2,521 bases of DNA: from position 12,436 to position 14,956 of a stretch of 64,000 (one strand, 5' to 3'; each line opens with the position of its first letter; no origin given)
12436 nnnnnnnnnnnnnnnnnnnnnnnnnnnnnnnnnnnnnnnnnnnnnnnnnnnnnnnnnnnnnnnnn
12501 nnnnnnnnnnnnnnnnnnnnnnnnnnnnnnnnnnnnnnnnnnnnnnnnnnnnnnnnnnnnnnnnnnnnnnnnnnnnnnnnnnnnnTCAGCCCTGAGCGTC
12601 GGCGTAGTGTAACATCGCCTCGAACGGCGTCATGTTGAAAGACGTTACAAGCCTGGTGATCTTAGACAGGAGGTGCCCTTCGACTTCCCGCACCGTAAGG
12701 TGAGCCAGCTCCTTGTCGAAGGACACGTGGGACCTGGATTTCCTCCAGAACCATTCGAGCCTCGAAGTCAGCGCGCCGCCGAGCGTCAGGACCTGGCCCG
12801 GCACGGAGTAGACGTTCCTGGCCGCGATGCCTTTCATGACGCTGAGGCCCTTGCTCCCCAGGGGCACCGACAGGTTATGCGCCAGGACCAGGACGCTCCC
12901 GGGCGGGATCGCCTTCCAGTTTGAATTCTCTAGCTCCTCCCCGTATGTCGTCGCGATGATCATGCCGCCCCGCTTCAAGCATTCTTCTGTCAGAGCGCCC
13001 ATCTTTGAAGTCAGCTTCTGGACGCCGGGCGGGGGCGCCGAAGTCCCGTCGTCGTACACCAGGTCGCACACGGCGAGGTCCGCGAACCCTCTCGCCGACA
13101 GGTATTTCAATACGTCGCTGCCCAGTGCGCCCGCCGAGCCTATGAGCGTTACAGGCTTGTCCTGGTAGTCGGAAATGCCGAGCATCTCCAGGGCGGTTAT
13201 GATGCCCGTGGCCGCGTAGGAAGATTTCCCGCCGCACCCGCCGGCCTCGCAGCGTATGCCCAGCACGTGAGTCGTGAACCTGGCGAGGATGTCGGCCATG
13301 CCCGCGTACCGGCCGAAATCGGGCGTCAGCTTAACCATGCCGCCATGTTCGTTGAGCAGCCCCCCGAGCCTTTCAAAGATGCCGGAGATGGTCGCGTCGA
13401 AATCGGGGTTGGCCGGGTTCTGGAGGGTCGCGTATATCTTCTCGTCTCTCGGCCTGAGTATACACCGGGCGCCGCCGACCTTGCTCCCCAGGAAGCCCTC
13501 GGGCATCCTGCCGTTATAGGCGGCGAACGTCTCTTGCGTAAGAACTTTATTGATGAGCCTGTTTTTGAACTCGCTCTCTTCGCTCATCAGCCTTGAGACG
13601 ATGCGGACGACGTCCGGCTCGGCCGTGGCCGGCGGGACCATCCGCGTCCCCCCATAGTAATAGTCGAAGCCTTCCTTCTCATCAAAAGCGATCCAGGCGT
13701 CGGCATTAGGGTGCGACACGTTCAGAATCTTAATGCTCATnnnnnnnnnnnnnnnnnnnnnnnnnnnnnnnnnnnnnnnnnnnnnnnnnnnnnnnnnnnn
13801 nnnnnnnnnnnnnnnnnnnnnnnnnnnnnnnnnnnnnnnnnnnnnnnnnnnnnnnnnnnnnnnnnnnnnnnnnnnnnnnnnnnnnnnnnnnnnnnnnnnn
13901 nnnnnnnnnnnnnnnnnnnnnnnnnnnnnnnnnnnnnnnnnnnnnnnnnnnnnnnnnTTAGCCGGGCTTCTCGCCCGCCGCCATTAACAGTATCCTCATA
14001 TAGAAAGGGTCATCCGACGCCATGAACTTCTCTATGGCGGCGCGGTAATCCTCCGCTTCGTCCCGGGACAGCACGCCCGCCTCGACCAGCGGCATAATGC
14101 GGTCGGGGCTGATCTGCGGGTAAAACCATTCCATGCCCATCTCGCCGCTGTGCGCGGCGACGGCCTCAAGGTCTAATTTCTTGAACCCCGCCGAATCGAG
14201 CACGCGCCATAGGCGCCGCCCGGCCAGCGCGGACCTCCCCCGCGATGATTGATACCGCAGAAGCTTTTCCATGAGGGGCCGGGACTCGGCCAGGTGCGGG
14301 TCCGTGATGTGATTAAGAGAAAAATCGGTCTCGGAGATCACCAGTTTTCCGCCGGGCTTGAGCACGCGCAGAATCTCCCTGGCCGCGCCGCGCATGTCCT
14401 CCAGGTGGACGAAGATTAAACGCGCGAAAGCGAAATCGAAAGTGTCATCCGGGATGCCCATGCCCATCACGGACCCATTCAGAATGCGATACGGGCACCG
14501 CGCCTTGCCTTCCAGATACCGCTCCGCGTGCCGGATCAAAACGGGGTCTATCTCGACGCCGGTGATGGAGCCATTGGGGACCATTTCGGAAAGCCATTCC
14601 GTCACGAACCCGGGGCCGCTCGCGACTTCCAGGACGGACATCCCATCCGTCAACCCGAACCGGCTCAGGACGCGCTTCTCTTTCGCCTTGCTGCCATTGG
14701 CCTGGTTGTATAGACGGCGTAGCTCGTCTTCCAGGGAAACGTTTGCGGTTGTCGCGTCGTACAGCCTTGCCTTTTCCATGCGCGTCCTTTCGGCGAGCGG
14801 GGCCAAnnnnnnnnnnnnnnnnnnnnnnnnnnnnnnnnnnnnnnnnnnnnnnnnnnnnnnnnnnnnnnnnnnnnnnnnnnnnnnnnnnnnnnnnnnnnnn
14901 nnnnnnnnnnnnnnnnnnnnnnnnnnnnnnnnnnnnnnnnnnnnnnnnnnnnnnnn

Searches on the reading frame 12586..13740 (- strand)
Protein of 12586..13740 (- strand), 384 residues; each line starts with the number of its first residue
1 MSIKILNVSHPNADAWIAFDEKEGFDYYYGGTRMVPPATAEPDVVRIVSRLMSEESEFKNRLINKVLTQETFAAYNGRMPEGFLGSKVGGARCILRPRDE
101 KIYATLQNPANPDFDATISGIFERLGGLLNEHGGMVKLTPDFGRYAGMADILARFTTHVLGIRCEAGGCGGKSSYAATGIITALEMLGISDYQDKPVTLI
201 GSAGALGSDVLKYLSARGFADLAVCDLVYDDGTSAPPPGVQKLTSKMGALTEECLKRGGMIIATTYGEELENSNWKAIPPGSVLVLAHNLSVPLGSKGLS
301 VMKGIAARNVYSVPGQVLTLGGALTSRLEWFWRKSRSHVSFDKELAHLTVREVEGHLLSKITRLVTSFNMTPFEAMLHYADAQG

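Call 5: search_protein_families(library=pfam, proteins=[window:12586-13740:-])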
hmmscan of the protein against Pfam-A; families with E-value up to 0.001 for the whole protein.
window:12586-13740:- (384 aa): 0 families

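Call 19: search_protein_families(library=ncbifam, proteins=[window:12586-13740:-], max_evalue=0.01)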
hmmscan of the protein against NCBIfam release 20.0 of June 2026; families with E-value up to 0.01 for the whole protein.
window:12586-13740:- (384 aa): 0 families

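Call 50: search_solved_structures(query=window:12586-13740:-, max_evalue=10, show_alignments=1)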
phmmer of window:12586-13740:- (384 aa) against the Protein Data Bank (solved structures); distinct sequences matched with E-value up to 10: 4.
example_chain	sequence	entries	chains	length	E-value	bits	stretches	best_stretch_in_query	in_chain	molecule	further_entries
4jxk_A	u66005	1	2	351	0.11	14.8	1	139-223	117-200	oxidoreductase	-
9l9z_H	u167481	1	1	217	0.5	12.6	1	112-213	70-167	Heavy chain of mAb 6H8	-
2x6t_A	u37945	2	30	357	0.81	11.9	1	190-233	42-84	ADP-L-GLYCERO-D-MANNO-HEPTOSE-6-EPIMERASE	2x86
9hig_F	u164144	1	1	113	1.6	11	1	110-146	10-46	Small ribosomal subunit protein bS6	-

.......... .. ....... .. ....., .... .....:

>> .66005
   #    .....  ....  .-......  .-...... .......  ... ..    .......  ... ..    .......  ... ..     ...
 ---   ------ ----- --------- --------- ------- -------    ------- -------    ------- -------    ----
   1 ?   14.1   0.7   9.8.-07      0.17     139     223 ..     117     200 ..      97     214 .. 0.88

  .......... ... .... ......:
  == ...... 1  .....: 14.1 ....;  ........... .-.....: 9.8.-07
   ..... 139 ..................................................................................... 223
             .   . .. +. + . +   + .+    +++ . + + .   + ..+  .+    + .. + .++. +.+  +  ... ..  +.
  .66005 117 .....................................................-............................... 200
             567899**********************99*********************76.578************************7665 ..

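Call 58: search_protein_families(library=pfam, proteins=[window:12586-13740:-], max_evalue=10)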
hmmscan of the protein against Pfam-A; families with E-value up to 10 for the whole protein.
window:12586-13740:- (384 aa): 2 families
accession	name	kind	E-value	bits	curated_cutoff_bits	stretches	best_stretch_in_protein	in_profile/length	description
PF00899.27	ThiF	-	0.14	11.7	28.1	1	196-226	22-51/238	ThiF family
PF00208.27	ELFV_dehydrog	-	0.17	12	23.4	1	306-348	157-202/241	Glutamate/Leucine/Phenylalanine/Valine dehydrogenase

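Call 59: find_homologous_proteins(query=window:12586-13740:-, max_evalue=0.00001)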
Query window:12586-13740:- (384 aa): 273 proteins with E <= 0.00001 among 4849 candidates; the best 120 are listed.
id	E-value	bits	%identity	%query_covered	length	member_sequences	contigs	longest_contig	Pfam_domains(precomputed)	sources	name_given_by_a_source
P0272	4.7e-257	870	100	100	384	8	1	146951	-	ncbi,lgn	ncbi:MAG: hypothetical protein ACLGJB_08275 [Blastocatellia bacterium]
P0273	3.4e-189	647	73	100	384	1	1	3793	-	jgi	jgi:hypothetical protein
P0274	5.6e-185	633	72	99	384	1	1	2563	-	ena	-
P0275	3.3e-182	624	69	100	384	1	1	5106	-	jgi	jgi:hypothetical protein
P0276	7.7e-182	623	71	99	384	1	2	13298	-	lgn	-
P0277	2.7e-181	621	71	100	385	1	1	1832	-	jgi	jgi:hypothetical protein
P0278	1.3e-179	615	68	100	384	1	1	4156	-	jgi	jgi:hypothetical protein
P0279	2.7e-177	608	68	99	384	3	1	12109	-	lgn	-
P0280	2.8e-177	608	68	100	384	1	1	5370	-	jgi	jgi:hypothetical protein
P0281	1.0e-173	596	69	99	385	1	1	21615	-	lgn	-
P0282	1.3e-163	563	66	99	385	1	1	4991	-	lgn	-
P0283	5.6e-160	551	64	99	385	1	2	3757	-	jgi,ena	-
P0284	1.2e-159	550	63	100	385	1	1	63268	-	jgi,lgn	jgi:hypothetical protein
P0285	1.4e-154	533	62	100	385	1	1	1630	-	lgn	-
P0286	3.0e-154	532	61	100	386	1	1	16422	-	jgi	jgi:hypothetical protein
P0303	2.9e-127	443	53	100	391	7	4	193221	-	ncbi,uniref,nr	ncbi:MAG: hypothetical protein F6K50_09480 [Moorea sp. SIO3I7]|uniref:hypothetical protein n=1 Tax=u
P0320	3.1e-124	433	52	100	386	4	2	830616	-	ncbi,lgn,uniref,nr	ncbi:hypothetical protein EI42_04043 [Thermosporothrix hazakensis]|uniref:Glutamate dehydrogenase/le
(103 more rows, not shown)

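Call 60: find_encoding_contigs(protein=P0284, flank=10000, max_places=1)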
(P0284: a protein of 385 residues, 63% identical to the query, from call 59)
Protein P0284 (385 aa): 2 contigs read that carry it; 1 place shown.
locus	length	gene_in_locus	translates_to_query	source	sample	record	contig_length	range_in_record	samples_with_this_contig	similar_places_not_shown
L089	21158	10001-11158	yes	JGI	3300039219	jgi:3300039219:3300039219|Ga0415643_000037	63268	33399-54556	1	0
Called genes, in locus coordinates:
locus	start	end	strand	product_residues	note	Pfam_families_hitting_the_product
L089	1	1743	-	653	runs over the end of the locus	PF05199:GMC_oxred_C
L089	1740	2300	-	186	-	-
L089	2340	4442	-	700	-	PF07732:Cu-oxidase_3, PF07731:Cu-oxidase_2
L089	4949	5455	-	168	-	PF08592:Anthrone_oxy (weak)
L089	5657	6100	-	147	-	PF15956:DUF4760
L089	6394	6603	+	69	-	-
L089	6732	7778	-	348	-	PF00149:Metallophos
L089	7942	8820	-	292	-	PF02655:ATP-grasp_3 (weak), PF07478:Dala_Dala_lig_C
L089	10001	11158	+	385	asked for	-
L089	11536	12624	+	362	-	PF13489:Methyltransf_23 (weak), PF01209:Ubie_methyltran (weak), PF08241:Methyltransf_11, PF08242:Methyltransf_12 (weak), PF13649:Methyltransf_25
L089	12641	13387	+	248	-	PF10014:2OG-Fe_Oxy_2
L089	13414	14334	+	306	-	PF01636:APH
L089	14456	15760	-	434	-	-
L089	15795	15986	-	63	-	-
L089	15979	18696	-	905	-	-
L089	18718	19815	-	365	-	-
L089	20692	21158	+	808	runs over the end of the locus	PF25296:Decapeptide (faint), PF00805:Pentapeptide (weak), PF13599:Pentapeptide_4, PF00805:Pentapeptide, PF13576:Pentapeptide_3 (weak), PF13599:Pentapeptide_4 (weak), PF12799:LRR_4 (faint), PF13855:LRR_8 (faint)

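Call 61: find_encoding_contigs(protein=P0303, flank=10000, max_places=1)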
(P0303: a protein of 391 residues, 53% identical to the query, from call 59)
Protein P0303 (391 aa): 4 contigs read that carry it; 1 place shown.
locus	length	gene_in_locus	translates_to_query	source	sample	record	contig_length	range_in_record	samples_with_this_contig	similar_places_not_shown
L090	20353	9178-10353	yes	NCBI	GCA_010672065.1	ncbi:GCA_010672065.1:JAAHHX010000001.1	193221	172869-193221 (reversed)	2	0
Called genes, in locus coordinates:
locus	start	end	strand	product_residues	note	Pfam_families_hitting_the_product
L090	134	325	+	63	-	-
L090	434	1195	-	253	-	PF13847:Methyltransf_31 (faint), PF08241:Methyltransf_11, PF08242:Methyltransf_12 (weak), PF13649:Methyltransf_25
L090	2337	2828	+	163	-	PF14234:DUF4336 (faint)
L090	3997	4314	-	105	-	-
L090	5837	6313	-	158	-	PF00891:Methyltransf_2, PF08242:Methyltransf_12 (weak), PF13489:Methyltransf_23 (weak), PF13649:Methyltransf_25 (weak)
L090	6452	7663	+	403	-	PF01385:OrfB_IS605, PF07282:Cas12f1-like_TNB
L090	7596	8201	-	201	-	PF08100:Dimerisation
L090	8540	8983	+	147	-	PF00903:Glyoxalase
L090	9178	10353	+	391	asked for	-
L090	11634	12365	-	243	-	PF17746:SfsA_N, PF03749:SfsA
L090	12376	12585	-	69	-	-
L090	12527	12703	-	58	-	-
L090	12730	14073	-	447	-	PF00004:AAA, PF21228:RuBisCO_activase_AAA_helical, PF00101:RuBisCO_small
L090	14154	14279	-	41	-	-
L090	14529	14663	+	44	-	-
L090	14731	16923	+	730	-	PF13807:GNVR (weak), PF10609:ParA, PF01656:CbiA, PF13614:AAA_31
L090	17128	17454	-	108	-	PF18478:PIN_10 (faint), PF18480:DUF5615 (weak)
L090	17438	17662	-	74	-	PF04255:DUF433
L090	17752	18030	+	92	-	-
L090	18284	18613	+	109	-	-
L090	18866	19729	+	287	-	PF04471:Mrr_cat, PF22722:NA-iREase1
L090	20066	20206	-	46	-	-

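Call 62: find_encoding_contigs(protein=P0320, flank=10000, max_places=1)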
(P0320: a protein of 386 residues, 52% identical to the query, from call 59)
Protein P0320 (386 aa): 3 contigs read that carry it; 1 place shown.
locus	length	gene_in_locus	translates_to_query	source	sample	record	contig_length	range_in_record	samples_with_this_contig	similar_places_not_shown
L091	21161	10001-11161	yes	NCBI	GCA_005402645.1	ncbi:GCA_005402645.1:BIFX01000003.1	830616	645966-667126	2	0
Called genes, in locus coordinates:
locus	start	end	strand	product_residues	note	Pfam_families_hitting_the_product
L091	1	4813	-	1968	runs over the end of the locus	PF00109:ketoacyl-synt, PF02801:Ketoacyl-synt_C, PF16197:KAsynt_C_assoc, PF22621:CurL-like_PKS_C, PF00698:Acyl_transf_1, PF13489:Methyltransf_23, PF08241:Methyltransf_11, PF08242:Methyltransf_12, +6 more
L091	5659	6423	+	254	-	PF00975:Thioesterase, PF12697:Abhydrolase_6 (weak)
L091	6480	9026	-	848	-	PF22621:CurL-like_PKS_C (weak), PF00698:Acyl_transf_1, PF00550:PP-binding, PF05050:Methyltransf_21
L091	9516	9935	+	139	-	PF02261:Asp_decarbox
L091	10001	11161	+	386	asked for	-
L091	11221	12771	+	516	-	PF13522:GATase_6, PF13537:GATase_7, PF00733:Asn_synthase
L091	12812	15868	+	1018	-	PF00109:ketoacyl-synt, PF02801:Ketoacyl-synt_C, PF16197:KAsynt_C_assoc, PF22336:RhiE-like_linker, PF22621:CurL-like_PKS_C, PF00698:Acyl_transf_1, PF00550:PP-binding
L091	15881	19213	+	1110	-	PF00668:Condensation, PF00501:AMP-binding, PF13193:AMP-binding_C, PF00550:PP-binding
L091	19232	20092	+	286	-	PF01266:DAO (weak), PF02737:3HCDH_N, PF03446:NAD_binding_2 (weak), PF00725:3HCDH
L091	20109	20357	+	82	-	PF00550:PP-binding (weak)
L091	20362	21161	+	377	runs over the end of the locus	PF02771:Acyl-CoA_dh_N, PF02770:Acyl-CoA_dh_M, PF00441:Acyl-CoA_dh_1, PF08028:Acyl-CoA_dh_2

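Call 70: predict_structure(alignment_id=A2)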
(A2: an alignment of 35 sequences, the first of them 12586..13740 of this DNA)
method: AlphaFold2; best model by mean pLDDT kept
length: 384 residues; sequences in the alignment: 35
mean_pLDDT: 91.9   pTM: 0.89
mean pLDDT of the five models: 91.9, 91.4, 89.7, 89.6, 88.4
residues with pLDDT >= 90: 304; 70-90: 70; 50-70: 9; < 50: 1
segments of 3 or more residues with pLDDT < 50: none
pLDDT, mean of each block of 10 residues (from residue 1): 90 96 91 95 95 91 86 76 92 97 94 96 97 91 77 95 87 88 95 97 92 96 96 93 96 98 91 96 93 89 96 89 93 89 92 93 94 93 63
secondary structure, 60 per line:
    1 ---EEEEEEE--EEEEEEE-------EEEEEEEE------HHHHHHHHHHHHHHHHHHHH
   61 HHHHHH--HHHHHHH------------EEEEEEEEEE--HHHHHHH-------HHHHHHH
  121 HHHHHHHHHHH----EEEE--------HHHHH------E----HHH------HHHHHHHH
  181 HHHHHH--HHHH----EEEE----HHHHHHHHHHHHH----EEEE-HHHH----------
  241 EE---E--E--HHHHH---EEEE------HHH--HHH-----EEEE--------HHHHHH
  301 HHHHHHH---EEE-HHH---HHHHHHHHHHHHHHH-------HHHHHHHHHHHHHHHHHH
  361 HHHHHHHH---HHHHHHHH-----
elements in order: E4-10 E13-19 E27-34 H41-66 H69-75 E88-97 H100-106 H114-131 E136-139 H148-152 H173-186 H189-192 E197-200 H205-217 E222-225 H227-230 H252-256 E260-263 E283-286 H295-307 E311-313 H321-335 H343-368 H372-379

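Call 72: fold_search(model_id=the predicted structure, library=pdb)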
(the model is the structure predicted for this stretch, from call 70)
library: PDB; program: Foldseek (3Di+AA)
matches with E <= 10: 1839; with E <= 0.001: 202
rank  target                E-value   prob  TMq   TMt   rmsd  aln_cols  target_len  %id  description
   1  1c1x_A                2.8e-17  1.00  0.69  0.75   4.1       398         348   16  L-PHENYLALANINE DEHYDROGENASE STRUCTURE IN TERNARY COMPLEX WITH NAD+ AND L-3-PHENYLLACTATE (released 2000-08-30)
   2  1bw9_B                7.5e-17  1.00  0.69  0.75   4.0       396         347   17  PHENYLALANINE DEHYDROGENASE STRUCTURE IN TERNARY COMPLEX WITH NAD+ AND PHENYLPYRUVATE (released 1999-05-18)
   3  1c1d_B                1.3e-16  1.00  0.69  0.75   4.1       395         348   16  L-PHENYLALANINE DEHYDROGENASE STRUCTURE IN TERNARY COMPLEX WITH NADH AND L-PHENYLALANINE (released 2000-08-30)
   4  1c1d_A                1.6e-16  1.00  0.69  0.75   4.1       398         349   16  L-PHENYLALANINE DEHYDROGENASE STRUCTURE IN TERNARY COMPLEX WITH NADH AND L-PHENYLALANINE (released 2000-08-30)
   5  1bw9_A                2.8e-16  1.00  0.69  0.75   4.1       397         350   16  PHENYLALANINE DEHYDROGENASE STRUCTURE IN TERNARY COMPLEX WITH NAD+ AND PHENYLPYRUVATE (released 1999-05-18)
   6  1bxg_A                1.2e-15  1.00  0.71  0.77   3.9       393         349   17  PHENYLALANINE DEHYDROGENASE STRUCTURE IN TERNARY COMPLEX WITH NAD+ AND BETA-PHENYLPROPIONATE (released 1999-05-18)
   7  1bxg_B                1.3e-15  1.00  0.69  0.76   3.8       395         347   17  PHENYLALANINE DEHYDROGENASE STRUCTURE IN TERNARY COMPLEX WITH NAD+ AND BETA-PHENYLPROPIONATE (released 1999-05-18)
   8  6acf_A                2.5e-15  1.00  0.69  0.72   4.3       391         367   16  structure of leucine dehydrogenase from Geobacillus stearothermophilus by cryo-EM (released 2018-12-26)
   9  8gxd                  6.2e-15  1.00  0.70  0.73   4.1       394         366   14  L-LEUCINE DEHYDROGENASE FROM EXIGUOBACTERIUM SIBIRICUM (released 2023-04-26)
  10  5b37_F                1.5e-14  1.00  0.60  0.68   5.8       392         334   14  Crystal structure of L-tryptophan dehydrogenase from Nostoc punctiforme (released 2016-11-23)
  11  7vid_A                1.6e-14  1.00  0.66  0.74   4.8       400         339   16  The crystal structure of L-leucine dehydrogenase from Pseudomonas aeruginosa (released 2022-06-29)
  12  8hr6_A                2.5e-14  1.00  0.67  0.71   4.6       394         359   16  leucine DEHYDROGENASE STRUCTURE IN TERNARY COMPLEX WITH NAD+ from Bacillus thuringiensis (released 2024-03-20)
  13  6ach_A                3.1e-14  1.00  0.68  0.71   4.4       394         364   16  Structure of NAD+-bound leucine dehydrogenase from Geobacillus stearothermophilus by cryo-EM (released 2018-12-26)
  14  5b37_E                3.3e-14  1.00  0.61  0.69   5.6       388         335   15  Crystal structure of L-tryptophan dehydrogenase from Nostoc punctiforme (released 2016-11-23)
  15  7mfm_A                3.5e-14  1.00  0.65  0.62   5.3       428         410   13  Glutamate synthase, glutamate dehydrogenase counter-enzyme complex (released 2022-01-05)
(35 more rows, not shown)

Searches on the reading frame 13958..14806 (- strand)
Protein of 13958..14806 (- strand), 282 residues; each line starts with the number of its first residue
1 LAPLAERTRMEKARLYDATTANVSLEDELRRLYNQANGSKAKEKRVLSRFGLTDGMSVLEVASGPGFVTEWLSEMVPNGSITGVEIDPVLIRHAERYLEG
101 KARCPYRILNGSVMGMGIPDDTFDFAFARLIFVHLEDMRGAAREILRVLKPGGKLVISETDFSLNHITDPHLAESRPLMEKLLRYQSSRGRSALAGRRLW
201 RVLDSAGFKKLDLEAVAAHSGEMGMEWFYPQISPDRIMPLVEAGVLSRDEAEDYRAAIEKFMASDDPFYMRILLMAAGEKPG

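Call 5: search_protein_families(library=pfam, proteins=[window:13958-14806:-])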
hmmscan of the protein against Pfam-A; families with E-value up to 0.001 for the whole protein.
window:13958-14806:- (282 aa): 8 families
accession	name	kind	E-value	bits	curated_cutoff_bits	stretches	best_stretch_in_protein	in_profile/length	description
PF08241.18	Methyltransf_11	-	3.8e-18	66.3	21.2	1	59-157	1-95/95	Methyltransferase domain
PF13649.12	Methyltransf_25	-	2.5e-16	60.6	27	1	58-153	1-97/97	Methyltransferase domain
PF13847.12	Methyltransf_31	-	1.7e-12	47.7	27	1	53-171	2-114/145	Methyltransferase domain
PF13489.12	Methyltransf_23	-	3.2e-12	46.9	27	1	45-210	11-161/164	Methyltransferase domain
PF08242.18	Methyltransf_12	-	9.3e-12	46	30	1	59-155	1-98/98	Methyltransferase domain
PF01209.24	Ubie_methyltran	-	3.7e-11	43.3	20.1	1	45-161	38-155/233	ubiE/COQ5 methyltransferase family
PF01135.25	PCMT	-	1.8e-05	25.1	20.3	1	49-104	68-124/210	Protein-L-isoaspartate(D-aspartate) O-methyltransferase (PCMT)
PF00398.26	RrnaAD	-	3.4e-05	23.5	24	1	44-99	20-73/263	Ribosomal RNA adenine dimethylase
